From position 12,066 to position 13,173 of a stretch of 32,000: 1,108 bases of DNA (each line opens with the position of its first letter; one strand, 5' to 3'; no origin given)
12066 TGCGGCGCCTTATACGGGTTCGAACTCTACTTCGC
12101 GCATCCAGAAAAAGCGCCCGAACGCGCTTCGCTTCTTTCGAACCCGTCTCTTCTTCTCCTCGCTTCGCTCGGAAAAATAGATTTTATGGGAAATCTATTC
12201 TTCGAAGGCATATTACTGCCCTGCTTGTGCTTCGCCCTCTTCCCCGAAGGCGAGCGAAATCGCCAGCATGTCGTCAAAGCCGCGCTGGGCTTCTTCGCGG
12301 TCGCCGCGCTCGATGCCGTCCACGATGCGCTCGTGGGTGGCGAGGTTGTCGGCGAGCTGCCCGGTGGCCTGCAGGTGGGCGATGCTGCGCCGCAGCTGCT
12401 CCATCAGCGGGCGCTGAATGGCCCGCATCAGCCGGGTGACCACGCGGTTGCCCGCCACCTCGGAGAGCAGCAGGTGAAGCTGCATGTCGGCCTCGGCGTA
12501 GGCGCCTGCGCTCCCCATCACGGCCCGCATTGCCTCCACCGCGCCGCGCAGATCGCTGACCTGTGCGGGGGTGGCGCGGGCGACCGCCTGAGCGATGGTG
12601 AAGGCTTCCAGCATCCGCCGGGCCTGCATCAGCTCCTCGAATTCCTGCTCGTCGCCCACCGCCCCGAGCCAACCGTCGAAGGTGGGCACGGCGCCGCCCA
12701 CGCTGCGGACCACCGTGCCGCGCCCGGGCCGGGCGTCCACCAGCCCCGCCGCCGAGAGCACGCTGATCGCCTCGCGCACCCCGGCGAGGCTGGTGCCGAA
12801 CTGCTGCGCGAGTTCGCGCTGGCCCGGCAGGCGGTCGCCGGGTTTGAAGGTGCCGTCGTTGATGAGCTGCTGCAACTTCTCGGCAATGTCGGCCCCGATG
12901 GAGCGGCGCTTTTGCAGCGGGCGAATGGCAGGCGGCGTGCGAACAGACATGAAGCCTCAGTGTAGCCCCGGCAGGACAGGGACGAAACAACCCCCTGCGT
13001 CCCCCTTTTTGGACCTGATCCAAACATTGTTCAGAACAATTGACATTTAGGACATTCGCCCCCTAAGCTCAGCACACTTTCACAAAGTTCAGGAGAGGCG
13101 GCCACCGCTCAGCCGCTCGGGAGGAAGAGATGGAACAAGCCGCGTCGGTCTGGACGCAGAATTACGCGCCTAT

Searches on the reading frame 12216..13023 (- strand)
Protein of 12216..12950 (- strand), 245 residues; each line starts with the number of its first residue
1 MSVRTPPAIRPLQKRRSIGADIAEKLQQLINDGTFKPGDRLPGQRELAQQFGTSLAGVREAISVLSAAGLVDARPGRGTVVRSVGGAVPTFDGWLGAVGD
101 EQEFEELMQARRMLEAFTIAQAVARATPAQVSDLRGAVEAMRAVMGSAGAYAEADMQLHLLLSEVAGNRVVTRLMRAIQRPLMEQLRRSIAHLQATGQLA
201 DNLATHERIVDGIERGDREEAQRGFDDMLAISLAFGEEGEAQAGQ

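Call 89: search_protein_families(library=pfam, proteins=[window:12216-12950:-, window:12277-13023:-], max_evalue=0.01)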
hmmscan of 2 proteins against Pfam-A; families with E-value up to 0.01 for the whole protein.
window:12216-12950:- (245 aa): 3 families
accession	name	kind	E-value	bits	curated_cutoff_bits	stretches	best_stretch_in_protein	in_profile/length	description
PF07729.17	FCD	-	9.4e-21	75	24.3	1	106-223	1-117/125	FCD domain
PF00392.27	GntR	-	1.8e-20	72.7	27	1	21-81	4-64/64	Bacterial regulatory proteins, gntR family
PF08279.18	HTH_11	-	0.00087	19.6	25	1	45-78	19-53/55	HTH domain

window:12277-13023:- (249 aa): 0 families
